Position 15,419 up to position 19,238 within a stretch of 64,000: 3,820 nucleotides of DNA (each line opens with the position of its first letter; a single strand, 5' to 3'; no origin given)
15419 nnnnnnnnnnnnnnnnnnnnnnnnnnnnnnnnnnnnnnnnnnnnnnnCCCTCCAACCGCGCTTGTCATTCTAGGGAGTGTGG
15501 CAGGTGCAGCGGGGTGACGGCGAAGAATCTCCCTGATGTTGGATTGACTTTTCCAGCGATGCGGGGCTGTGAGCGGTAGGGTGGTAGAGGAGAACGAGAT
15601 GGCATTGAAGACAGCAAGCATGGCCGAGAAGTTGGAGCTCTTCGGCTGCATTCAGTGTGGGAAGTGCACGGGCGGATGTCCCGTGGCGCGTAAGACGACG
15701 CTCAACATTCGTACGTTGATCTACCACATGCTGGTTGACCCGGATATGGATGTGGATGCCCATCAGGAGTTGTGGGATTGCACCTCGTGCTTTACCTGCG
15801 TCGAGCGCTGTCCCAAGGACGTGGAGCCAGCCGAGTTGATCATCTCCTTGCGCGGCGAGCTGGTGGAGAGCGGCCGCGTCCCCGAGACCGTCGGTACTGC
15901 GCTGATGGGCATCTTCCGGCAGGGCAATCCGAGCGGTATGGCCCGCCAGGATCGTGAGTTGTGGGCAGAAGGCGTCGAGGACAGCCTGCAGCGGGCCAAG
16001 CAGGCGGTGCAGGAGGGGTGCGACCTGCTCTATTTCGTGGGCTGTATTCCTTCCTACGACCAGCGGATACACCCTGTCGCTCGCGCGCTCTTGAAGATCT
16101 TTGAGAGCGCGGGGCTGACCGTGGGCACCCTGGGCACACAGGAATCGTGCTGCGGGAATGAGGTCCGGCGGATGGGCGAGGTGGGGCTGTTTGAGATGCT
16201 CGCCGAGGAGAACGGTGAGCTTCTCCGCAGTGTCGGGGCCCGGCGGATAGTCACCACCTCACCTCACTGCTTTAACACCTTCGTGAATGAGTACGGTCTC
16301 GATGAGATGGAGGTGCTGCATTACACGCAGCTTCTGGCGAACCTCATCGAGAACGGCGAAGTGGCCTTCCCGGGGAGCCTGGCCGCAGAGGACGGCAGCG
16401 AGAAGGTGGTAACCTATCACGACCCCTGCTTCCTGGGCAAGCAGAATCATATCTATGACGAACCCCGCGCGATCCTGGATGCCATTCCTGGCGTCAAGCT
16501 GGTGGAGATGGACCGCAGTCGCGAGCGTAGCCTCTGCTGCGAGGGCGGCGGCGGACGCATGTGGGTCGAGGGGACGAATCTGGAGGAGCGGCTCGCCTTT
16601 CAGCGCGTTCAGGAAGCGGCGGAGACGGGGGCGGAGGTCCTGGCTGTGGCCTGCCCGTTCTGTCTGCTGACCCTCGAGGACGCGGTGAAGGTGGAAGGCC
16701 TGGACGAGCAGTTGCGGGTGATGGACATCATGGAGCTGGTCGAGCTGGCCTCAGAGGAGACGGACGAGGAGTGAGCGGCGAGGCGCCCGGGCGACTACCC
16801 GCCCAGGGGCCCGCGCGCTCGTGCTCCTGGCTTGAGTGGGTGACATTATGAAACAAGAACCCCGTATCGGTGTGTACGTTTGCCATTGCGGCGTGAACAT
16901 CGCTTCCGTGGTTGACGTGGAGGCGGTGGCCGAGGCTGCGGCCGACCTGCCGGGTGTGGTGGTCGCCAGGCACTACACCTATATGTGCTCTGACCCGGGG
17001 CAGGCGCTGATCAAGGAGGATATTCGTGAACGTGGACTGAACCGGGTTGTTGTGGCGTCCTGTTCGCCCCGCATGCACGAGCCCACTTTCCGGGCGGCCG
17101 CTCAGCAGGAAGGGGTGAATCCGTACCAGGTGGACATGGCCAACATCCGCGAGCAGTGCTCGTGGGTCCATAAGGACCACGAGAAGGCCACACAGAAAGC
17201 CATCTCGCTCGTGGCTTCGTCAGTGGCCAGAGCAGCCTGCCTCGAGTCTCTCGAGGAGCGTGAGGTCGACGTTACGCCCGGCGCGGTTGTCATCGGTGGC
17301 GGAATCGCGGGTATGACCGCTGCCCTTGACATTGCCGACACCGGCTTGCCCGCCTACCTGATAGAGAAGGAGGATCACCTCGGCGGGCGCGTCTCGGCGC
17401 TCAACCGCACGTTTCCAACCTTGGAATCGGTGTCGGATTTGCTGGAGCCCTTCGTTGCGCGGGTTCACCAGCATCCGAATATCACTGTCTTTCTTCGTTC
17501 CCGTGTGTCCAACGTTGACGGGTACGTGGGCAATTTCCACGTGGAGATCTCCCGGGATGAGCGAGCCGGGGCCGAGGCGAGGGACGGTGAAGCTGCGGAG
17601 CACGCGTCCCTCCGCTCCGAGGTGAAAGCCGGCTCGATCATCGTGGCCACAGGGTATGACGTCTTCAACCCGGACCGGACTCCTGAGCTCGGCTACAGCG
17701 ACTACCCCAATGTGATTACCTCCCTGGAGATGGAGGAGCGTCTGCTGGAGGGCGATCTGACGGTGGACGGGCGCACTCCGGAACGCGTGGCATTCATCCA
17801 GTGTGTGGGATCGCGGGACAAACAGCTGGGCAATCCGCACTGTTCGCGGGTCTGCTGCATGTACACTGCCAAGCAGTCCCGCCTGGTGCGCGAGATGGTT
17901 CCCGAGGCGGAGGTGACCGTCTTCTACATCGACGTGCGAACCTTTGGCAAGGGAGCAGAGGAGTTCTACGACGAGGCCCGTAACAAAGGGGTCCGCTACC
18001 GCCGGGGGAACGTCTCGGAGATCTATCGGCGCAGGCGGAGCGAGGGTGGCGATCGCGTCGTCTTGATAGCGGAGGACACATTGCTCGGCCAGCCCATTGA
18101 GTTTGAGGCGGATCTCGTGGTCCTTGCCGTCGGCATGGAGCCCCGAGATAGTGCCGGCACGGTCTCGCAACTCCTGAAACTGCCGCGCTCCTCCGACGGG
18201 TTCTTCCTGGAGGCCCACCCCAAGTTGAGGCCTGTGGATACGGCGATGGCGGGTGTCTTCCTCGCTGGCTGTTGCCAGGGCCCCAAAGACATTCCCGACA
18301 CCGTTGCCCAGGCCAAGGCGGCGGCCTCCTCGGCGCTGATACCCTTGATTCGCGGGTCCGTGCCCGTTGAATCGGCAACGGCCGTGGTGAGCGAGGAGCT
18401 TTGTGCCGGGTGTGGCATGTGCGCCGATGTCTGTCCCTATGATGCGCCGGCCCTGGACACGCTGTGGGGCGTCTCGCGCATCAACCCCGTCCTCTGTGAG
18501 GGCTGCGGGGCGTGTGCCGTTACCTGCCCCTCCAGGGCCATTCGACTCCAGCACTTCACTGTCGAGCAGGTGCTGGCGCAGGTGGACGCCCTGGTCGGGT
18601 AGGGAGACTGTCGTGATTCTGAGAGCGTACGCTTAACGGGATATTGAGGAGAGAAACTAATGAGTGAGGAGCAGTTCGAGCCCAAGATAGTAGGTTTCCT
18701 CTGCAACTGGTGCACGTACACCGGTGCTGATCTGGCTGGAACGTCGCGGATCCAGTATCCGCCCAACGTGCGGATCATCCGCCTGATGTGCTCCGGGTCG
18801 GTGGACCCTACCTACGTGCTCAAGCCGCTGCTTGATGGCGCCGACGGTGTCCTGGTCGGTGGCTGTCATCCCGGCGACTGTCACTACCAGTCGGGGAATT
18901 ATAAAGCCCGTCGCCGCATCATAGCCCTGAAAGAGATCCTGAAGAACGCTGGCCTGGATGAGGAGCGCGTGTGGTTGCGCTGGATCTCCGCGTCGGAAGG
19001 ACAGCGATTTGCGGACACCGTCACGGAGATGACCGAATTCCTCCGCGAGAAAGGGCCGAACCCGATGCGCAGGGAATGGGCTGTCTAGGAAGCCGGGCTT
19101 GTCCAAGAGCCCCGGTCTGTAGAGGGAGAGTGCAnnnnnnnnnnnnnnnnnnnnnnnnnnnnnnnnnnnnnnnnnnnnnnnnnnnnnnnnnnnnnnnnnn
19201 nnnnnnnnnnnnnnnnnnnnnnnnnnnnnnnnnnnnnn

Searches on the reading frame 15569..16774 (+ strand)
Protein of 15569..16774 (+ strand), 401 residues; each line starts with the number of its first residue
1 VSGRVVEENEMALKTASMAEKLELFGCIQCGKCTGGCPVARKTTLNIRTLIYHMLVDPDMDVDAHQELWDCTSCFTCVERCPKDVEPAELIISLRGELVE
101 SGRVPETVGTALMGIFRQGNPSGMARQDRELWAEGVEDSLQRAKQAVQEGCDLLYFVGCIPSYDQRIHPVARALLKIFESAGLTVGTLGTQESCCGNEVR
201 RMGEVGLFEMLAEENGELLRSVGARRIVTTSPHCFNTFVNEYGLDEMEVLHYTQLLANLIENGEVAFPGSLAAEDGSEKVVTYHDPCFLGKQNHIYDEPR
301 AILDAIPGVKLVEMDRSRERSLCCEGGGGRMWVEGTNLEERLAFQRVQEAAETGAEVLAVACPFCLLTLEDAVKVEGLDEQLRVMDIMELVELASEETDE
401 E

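Call 4: search_protein_families(library=pfam, proteins=[window:15569-16774:+], max_evalue=0.001)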
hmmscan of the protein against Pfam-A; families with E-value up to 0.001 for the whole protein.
window:15569-16774:+ (401 aa): 6 families
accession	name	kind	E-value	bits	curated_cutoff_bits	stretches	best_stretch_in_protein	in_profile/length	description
PF02754.22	CCG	-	3.7e-34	117.1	20.6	2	281-369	1-84/85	Cysteine-rich domain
PF13183.11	Fer4_8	-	5.5e-12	46.5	27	1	25-85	3-68/68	4Fe-4S dicluster domain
PF13237.11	Fer4_10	-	6.6e-09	36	25.5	1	25-82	7-53/53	4Fe-4S dicluster domain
PF13534.11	Fer4_17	-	1.6e-08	35.4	22.2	1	27-85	2-60/61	4Fe-4S dicluster domain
PF13187.11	Fer4_9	-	5.9e-08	33.1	27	1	27-84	2-50/52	4Fe-4S dicluster domain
PF12838.12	Fer4_7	-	0.00015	22.6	27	1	27-85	2-52/52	4Fe-4S dicluster domain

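Call 80: search_protein_families(library=ncbifam, proteins=[window:15569-16774:+], max_evalue=1e-10)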
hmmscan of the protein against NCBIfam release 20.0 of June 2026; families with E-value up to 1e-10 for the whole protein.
window:15569-16774:+ (401 aa): 10 families
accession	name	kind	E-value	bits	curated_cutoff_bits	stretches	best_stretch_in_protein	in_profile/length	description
NF004898.0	PRK06259.1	equivalog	5.4e-50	170.4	385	1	14-392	123-485/488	fumarate reductase (CoM/CoB) subunit TfrB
NF045670.1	quin_L_LdhH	equivalog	2e-32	112.4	800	1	138-391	453-705/706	L-lactate dehydrogenase (quinone) large subunit LdhH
TIGR03290.1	CoB_CoM_SS_C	equivalog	9.7e-23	80.7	160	1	27-120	4-97/144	CoB--CoM heterodisulfide reductase subunit C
NF045663.1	diclust_near_Sec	equivalog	2.8e-22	78.6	530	1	25-353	307-606/759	pyridine nucleotide-disulfide oxidoreductase/dicluster-binding protein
NF008369.0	PRK11168.1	equivalog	6.4e-22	78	278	1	141-369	157-380/401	anaerobic glycerol-3-phosphate dehydrogenase subunit C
NF041890.1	hdrC_Methbact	equivalog_domain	1.6e-16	60.5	270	1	13-108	17-111/192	ferredoxin:CoB-CoM heterodisulfide reductase subunit HdrC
NF045796.1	DsrK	equivalog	6.4e-15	54.7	400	1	65-370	110-417/453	sulfate reduction electron transfer complex DsrMKJOP subunit DsrK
NF041779.1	hetero_SS_HdrC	equivalog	1.2e-14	54.3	350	1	14-100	20-105/198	ferredoxin:CoB-CoM heterodisulfide reductase subunit HdrC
NF045724.1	ferredox_TmcB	equivalog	3.9e-13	48.8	735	1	67-385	97-420/430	electron transfer complex ferredoxin TmcB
NF045711.1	sulf_resp_HmcF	equivalog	4.5e-13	48.8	750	0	241-371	301-427/457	sulfate respiration complex iron-sulfur protein HmcF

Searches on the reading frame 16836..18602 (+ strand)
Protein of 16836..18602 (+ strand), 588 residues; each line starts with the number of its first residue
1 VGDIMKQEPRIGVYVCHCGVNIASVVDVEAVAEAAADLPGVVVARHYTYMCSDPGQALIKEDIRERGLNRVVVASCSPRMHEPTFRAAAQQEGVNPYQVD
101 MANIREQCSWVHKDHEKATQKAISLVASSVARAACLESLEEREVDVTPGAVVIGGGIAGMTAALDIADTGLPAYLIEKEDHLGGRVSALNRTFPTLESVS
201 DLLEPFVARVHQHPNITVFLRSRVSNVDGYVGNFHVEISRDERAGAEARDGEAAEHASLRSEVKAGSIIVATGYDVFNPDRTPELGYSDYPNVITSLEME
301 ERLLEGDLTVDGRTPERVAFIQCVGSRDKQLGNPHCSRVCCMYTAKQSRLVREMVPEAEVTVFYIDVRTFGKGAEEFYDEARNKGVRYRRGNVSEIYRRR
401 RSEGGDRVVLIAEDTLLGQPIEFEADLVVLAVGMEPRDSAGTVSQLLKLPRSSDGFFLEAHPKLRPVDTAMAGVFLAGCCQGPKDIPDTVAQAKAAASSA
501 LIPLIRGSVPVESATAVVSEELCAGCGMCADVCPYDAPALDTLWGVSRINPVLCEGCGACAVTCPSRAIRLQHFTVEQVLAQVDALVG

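Call 3: search_protein_families(library=pfam, proteins=[window:16836-18602:+], max_evalue=0.001)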
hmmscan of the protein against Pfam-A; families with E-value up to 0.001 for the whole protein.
window:16836-18602:+ (588 aa): 16 families
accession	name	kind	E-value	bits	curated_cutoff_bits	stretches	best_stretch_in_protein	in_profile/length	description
PF07992.20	Pyr_redox_2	-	2.1e-14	54.1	26.1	2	151-283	4-117/291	Pyridine nucleotide-disulphide oxidoreductase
PF00037.32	Fer4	-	6.4e-12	45.2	21.1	2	517-537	2-22/24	4Fe-4S binding domain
PF12838.12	Fer4_7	-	8.3e-09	36.2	27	1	511-537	26-52/52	4Fe-4S dicluster domain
PF12837.12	Fer4_6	-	2.3e-08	34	25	2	516-538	2-24/24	4Fe-4S binding domain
PF01266.30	DAO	-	1.4e-07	31.8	27.9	1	151-186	3-38/353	FAD dependent oxidoreductase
PF12831.13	FAD_oxidored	-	2.8e-07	30.6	27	1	151-189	3-41/416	FAD dependent oxidoreductase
PF13450.12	NAD_binding_8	-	5.6e-07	30.2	21.9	1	152-189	1-38/68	NAD(P)-binding Rossmann-like domain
PF00890.30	FAD_binding_2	-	1.4e-06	28.2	20.4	1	150-184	2-36/414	FAD binding domain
PF13237.11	Fer4_10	-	4.6e-06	26.9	25.5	1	517-565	3-53/53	4Fe-4S dicluster domain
PF13187.11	Fer4_9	-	4.5e-05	23.8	27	1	523-569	2-52/52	4Fe-4S dicluster domain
PF12797.12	Fer4_2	-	6.1e-05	23.2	24.5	0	518-535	5-22/22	4Fe-4S binding domain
PF03486.20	HI0933_like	-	8.2e-05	22.6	50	0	150-186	3-39/244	HI0933-like protein Rossmann domain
PF25160.1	LdpA_Fe-S-bd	-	8.9e-05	22.6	27.6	0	516-536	21-41/49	LdpA Fe-S cluster-binding domain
PF13484.11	Fer4_16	-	0.00021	22.4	30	0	517-535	47-65/66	4Fe-4S double cluster binding domain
PF14697.11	Fer4_21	-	0.00033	21.2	35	0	515-536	33-55/59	4Fe-4S dicluster domain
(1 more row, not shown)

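Call 5: search_protein_families(library=ncbifam, proteins=[window:16836-18602:+], max_evalue=0.001)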
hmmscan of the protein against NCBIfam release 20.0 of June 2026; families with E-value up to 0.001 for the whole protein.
window:16836-18602:+ (588 aa): 69 families (the best 25 are shown)
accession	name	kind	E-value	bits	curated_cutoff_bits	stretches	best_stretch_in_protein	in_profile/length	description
NF040770.1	hetero_SS_HdrA2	exception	2e-203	677.7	1100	2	260-586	313-640/777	CoB-CoM heterodisulfide reductase HdrA2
NF041778.1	hetero_SS_HdrA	equivalog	3.9e-141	471.4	1400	2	261-586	324-650/771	ferredoxin:CoB-CoM heterodisulfide reductase subunit HdrA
NF041891.1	hdrA_Methbact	equivalog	4.3e-132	441.9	1300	2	262-586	312-635/762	ferredoxin:CoB-CoM heterodisulfide reductase subunit HdrA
NF009410.0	PRK12771.1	subfamily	9.1e-10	37.7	516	0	150-185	141-176/566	NAD(P)-binding protein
TIGR02700.1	flavo_MJ0208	hypoth_equivalog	6.4e-09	35.4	251.35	1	489-583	114-207/234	dihydromethanopterin reductase (acceptor)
NF038196.1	ferrodoxin_EFR1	subfamily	3e-08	34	75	1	508-575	172-235/242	EFR1 family ferrodoxin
NF040864.1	HgcB_ferredoxin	equivalog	3.7e-08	33.1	99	1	514-572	7-64/93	mercury methylation ferredoxin HgcB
TIGR03467.1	HpnE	equivalog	7.5e-08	32.1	283.05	1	151-190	2-41/430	hydroxysqualene dehydroxylase HpnE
NF043039.1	HgcAB_like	equivalog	7.6e-08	32.3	285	1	514-570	293-350/350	HgcAB-like fusion protein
NF042909.1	FMH_DH_FwdF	exception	2.2e-07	30.3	375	1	515-573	219-278/336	tungsten-dependent formylmethanofuran dehydrogenase subunit FwdF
TIGR01372.1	soxA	subfamily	2.9e-07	28.7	1164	1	151-273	172-288/996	sarcosine oxidase subunit alpha family protein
TIGR02179.1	PorD_KorD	subfamily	4.7e-07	29.8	60.05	1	516-571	20-74/78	2-oxoacid:acceptor oxidoreductase, delta subunit, pyruvate/2-ketoisovalerate family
TIGR03294.1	FrhG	equivalog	7.4e-07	29.1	245.5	1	472-567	119-218/228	coenzyme F420 hydrogenase subunit gamma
TIGR01944.1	rnfB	subfamily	9e-07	28.6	68.7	1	512-577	104-168/190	RnfABCDGE type electron transport complex subunit B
TIGR02734.1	crtI_fam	subfamily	1.1e-06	27.6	238.1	1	150-190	1-41/504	phytoene desaturase family protein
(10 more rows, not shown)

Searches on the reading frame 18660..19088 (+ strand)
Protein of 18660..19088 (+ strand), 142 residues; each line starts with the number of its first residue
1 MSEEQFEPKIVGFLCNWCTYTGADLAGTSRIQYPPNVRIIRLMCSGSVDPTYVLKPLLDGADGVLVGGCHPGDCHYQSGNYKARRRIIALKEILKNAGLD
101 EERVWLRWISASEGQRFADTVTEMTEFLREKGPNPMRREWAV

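Call 3: search_protein_families(library=pfam, proteins=[window:18660-19088:+], max_evalue=0.001)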
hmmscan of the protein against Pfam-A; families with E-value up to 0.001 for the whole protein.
window:18660-19088:+ (142 aa): 1 family
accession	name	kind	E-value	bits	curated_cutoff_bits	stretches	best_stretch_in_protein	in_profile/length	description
PF02662.21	FlpD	-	7.7e-54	181.4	22.3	1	10-130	1-121/123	Methyl-viologen-reducing hydrogenase, delta subunit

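Call 5: search_protein_families(library=ncbifam, proteins=[window:18660-19088:+], max_evalue=0.001)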
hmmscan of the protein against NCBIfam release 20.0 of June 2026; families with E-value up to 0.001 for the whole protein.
window:18660-19088:+ (142 aa): 3 families
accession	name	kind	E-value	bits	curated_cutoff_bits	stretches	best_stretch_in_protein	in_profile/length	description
NF040770.1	hetero_SS_HdrA2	exception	8.3e-54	182.9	1100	1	3-133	643-773/777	CoB-CoM heterodisulfide reductase HdrA2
NF045873.1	F420_non_VhuD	exception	7.3e-41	139.4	215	1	7-137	1-131/132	F420-non-reducing hydrogenase iron-sulfur subunit VhuD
NF041891.1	hdrA_Methbact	equivalog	2e-12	46.2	1300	1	5-122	641-752/762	ferredoxin:CoB-CoM heterodisulfide reductase subunit HdrA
